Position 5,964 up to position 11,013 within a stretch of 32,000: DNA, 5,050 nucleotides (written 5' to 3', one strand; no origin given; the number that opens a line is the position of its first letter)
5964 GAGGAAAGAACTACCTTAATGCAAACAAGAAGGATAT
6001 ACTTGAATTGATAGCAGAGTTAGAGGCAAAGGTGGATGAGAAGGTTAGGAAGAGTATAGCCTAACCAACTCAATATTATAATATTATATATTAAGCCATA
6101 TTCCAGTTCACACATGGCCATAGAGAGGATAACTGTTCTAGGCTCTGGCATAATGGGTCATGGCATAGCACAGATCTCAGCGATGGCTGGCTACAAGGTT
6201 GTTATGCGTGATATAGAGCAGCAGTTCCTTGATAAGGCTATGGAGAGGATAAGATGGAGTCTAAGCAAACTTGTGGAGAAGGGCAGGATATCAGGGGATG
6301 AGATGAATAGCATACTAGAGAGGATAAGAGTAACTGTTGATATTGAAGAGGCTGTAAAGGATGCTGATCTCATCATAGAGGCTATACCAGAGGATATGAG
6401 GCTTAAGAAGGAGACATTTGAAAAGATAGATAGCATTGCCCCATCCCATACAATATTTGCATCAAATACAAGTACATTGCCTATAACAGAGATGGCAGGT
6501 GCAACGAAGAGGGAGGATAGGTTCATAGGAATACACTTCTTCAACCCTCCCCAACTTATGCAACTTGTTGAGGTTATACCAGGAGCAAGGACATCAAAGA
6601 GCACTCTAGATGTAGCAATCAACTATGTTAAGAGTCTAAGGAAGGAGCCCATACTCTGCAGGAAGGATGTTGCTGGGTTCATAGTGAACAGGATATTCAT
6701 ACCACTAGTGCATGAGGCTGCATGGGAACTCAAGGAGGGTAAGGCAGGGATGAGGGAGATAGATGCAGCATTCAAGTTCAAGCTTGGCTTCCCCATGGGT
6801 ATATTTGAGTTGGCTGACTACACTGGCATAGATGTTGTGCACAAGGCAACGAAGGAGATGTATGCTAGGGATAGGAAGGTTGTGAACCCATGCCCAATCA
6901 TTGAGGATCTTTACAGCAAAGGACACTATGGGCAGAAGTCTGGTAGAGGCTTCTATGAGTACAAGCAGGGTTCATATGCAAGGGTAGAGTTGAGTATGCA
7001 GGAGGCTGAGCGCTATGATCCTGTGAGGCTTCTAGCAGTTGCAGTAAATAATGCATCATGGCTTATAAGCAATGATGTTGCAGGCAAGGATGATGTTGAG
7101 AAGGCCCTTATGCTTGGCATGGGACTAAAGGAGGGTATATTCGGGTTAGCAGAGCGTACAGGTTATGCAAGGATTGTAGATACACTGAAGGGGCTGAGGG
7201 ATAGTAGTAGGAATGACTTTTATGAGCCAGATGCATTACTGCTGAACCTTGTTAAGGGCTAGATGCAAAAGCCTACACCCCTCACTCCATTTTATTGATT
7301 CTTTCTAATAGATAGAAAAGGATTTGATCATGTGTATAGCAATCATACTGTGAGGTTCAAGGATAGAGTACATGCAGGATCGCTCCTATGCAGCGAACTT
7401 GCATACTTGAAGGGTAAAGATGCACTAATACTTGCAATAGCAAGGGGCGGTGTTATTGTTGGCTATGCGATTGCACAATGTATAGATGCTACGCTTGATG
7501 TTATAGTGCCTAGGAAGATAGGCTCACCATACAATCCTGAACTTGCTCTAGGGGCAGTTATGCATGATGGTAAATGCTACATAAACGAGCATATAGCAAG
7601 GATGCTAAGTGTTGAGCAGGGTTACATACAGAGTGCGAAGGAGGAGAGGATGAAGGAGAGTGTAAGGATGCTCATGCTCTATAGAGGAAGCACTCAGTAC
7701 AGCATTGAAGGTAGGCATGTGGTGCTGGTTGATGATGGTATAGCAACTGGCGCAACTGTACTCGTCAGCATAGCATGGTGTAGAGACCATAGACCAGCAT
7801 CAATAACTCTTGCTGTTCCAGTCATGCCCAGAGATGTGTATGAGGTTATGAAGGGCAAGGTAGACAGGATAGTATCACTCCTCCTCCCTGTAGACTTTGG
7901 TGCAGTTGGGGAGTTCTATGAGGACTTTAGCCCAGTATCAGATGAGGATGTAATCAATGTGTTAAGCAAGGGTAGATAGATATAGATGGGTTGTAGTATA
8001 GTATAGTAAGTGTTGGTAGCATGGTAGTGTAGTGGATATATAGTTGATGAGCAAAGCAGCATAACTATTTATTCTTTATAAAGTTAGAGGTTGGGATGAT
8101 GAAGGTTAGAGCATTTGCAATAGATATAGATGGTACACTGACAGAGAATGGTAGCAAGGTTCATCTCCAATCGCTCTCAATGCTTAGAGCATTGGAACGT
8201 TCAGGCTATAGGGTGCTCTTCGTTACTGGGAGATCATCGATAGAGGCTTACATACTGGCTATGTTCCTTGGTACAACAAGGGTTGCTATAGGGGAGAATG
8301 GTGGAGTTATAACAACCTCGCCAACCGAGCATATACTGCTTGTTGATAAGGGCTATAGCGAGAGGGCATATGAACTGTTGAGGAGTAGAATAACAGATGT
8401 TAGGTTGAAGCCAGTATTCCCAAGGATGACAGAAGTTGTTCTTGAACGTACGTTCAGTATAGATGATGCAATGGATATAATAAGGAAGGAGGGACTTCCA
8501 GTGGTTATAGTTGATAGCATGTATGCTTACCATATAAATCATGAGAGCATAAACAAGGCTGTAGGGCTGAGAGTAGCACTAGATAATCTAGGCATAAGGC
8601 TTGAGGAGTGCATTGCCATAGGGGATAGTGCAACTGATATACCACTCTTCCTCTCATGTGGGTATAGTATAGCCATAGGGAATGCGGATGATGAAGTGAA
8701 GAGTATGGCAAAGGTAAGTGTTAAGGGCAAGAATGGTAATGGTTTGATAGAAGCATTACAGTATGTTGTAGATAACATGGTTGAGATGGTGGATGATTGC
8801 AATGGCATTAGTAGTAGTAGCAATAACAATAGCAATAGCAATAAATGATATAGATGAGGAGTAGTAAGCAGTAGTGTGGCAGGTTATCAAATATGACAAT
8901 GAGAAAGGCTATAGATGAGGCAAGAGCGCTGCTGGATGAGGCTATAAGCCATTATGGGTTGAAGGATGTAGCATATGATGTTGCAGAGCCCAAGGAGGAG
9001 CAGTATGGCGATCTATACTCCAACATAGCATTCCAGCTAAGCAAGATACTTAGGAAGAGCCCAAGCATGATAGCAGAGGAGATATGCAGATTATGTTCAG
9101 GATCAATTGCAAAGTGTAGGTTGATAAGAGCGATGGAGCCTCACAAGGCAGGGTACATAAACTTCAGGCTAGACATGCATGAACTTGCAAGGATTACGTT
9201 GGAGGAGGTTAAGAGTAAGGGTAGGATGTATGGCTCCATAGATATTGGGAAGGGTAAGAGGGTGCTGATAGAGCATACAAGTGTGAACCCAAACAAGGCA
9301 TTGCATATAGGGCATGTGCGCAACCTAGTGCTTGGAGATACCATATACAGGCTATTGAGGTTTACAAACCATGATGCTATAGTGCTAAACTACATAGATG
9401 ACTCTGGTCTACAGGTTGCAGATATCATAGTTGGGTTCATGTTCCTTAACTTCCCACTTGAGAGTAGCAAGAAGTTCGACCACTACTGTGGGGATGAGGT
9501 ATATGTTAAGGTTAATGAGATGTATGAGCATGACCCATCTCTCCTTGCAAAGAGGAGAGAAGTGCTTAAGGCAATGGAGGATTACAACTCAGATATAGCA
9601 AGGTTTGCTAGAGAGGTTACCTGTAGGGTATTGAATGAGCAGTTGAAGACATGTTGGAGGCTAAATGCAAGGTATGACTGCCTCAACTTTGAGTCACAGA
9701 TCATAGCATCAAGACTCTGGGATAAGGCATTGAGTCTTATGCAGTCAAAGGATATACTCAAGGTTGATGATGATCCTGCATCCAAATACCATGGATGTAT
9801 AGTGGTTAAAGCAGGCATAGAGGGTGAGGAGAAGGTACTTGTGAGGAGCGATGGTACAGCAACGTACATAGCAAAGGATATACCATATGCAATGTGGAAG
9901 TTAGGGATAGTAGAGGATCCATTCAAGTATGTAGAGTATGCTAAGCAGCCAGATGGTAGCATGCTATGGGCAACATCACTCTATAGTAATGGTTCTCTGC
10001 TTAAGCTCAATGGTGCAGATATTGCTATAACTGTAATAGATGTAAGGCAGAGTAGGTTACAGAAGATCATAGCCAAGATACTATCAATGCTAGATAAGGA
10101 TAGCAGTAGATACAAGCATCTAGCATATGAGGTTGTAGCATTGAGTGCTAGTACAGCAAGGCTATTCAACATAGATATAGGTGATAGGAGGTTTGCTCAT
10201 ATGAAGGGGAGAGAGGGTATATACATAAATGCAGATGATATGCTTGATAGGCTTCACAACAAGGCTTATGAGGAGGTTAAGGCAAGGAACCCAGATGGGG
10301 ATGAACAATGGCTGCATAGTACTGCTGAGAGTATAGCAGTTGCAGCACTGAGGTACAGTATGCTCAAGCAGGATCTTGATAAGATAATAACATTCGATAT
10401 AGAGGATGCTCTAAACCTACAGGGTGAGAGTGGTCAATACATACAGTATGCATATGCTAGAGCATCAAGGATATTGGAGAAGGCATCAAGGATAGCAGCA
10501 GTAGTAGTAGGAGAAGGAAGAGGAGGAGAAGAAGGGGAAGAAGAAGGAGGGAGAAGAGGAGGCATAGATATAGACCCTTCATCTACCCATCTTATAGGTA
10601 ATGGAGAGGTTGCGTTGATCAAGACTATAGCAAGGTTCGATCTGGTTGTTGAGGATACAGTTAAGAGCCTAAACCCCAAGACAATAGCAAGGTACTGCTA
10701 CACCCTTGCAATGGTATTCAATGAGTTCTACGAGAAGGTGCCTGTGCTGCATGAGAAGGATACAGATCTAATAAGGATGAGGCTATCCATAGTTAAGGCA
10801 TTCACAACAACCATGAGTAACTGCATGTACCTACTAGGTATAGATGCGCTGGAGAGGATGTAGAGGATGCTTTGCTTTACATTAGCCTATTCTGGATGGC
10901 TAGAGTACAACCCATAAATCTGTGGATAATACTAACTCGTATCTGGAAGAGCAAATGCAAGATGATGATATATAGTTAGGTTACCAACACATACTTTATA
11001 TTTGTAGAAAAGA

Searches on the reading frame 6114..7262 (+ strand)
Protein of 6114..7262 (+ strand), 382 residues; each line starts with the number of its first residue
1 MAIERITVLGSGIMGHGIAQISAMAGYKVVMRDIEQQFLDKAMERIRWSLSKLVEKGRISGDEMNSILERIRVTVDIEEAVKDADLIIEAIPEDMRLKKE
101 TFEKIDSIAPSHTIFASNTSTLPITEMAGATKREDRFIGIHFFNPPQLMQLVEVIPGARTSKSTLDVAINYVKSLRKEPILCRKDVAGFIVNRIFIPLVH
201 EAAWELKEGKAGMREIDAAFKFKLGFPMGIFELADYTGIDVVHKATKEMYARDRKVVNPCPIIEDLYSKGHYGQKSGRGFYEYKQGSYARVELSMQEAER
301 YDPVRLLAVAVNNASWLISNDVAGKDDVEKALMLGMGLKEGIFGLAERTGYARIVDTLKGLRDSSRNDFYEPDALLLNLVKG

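Call 57: search_protein_families(library=pfam, proteins=[window:6114-7262:+], max_evalue=0.0001)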
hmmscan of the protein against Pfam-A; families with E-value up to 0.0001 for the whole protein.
window:6114-7262:+ (382 aa): 5 families
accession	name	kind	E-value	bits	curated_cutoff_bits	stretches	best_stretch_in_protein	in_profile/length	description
PF02737.24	3HCDH_N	-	7.6e-69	231.7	22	1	6-185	2-179/180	3-hydroxyacyl-CoA dehydrogenase, NAD binding domain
PF00725.27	3HCDH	-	2.5e-38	130.9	22.1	2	188-283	1-97/97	3-hydroxyacyl-CoA dehydrogenase, C-terminal domain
PF01210.29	NAD_Gly3P_dh_N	-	7.3e-06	26.5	23.1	1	6-115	2-99/158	NAD-dependent glycerol-3-phosphate dehydrogenase N-terminus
PF03446.21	NAD_binding_2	-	5.1e-05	23.8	21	1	5-119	1-94/161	NAD binding domain of 6-phosphogluconate dehydrogenase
PF03721.20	UDPG_MGDP_dh_N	-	0.0001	22.4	27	0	5-92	2-85/187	UDP-glucose/GDP-mannose dehydrogenase family, NAD binding domain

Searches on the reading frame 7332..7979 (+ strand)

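Call 57: search_protein_families(library=pfam, proteins=[window:7332-7979:+], max_evalue=0.0001)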
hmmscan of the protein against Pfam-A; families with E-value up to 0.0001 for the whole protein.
window:7332-7979:+ (215 aa): 1 family
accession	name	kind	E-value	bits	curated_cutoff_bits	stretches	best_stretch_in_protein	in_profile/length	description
PF00156.33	Pribosyltran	-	3e-13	49.8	26.3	1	26-182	26-142/158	Phosphoribosyl transferase domain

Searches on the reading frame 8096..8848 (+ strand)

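Call 57: search_protein_families(library=pfam, proteins=[window:8096-8848:+], max_evalue=0.0001)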
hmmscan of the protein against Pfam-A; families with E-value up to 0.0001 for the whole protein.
window:8096-8848:+ (250 aa): 4 families
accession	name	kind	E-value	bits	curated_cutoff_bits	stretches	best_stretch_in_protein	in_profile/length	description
PF08282.18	Hydrolase_3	-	8.8e-32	111.3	20.9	2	137-221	171-255/255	haloacid dehalogenase-like hydrolase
PF00702.32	Hydrolase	-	2.3e-09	38.4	26.4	1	4-187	1-189/191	haloacid dehalogenase-like hydrolase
PF05116.19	S6PP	-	5.3e-09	36.5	20.3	0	150-223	162-244/247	Sucrose-6F-phosphate phosphohydrolase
PF12710.13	HAD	-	2.7e-05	25.1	27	0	158-184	159-187/189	haloacid dehalogenase-like hydrolase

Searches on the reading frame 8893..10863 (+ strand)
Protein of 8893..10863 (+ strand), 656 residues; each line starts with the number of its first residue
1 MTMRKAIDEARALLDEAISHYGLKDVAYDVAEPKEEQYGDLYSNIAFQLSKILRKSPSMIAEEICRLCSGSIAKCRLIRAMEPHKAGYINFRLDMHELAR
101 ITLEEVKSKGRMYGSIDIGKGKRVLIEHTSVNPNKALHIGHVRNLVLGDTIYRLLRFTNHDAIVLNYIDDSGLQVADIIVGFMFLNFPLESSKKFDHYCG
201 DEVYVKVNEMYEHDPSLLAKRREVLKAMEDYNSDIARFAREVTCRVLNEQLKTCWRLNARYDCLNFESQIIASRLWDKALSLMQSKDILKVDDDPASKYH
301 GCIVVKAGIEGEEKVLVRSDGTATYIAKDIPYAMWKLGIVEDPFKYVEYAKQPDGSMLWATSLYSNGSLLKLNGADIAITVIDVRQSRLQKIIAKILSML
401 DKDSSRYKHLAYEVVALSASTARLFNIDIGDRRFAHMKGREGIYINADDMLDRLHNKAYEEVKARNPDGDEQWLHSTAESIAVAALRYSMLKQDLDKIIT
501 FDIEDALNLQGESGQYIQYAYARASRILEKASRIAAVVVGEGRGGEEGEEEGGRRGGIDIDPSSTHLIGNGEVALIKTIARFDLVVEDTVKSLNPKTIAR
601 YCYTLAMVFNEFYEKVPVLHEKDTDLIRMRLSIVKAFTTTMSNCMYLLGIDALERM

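Call 57: search_protein_families(library=pfam, proteins=[window:8893-10863:+], max_evalue=0.0001)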
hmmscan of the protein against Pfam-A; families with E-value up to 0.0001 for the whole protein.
window:8893-10863:+ (656 aa): 3 families
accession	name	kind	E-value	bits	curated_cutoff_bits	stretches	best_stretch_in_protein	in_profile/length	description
PF05746.21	DALR_1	-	2.4e-26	92.6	22.3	1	517-656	1-117/117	DALR anticodon binding domain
PF00750.26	tRNA-synt_1d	-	2.2e-22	79.9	23.3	1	108-333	7-222/349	tRNA synthetases class I (R), catalytic domain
PF03485.21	Arg_tRNA_synt_N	-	2.3e-14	54.2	21.5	1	11-93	4-85/85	Arginyl tRNA synthetase N terminal domain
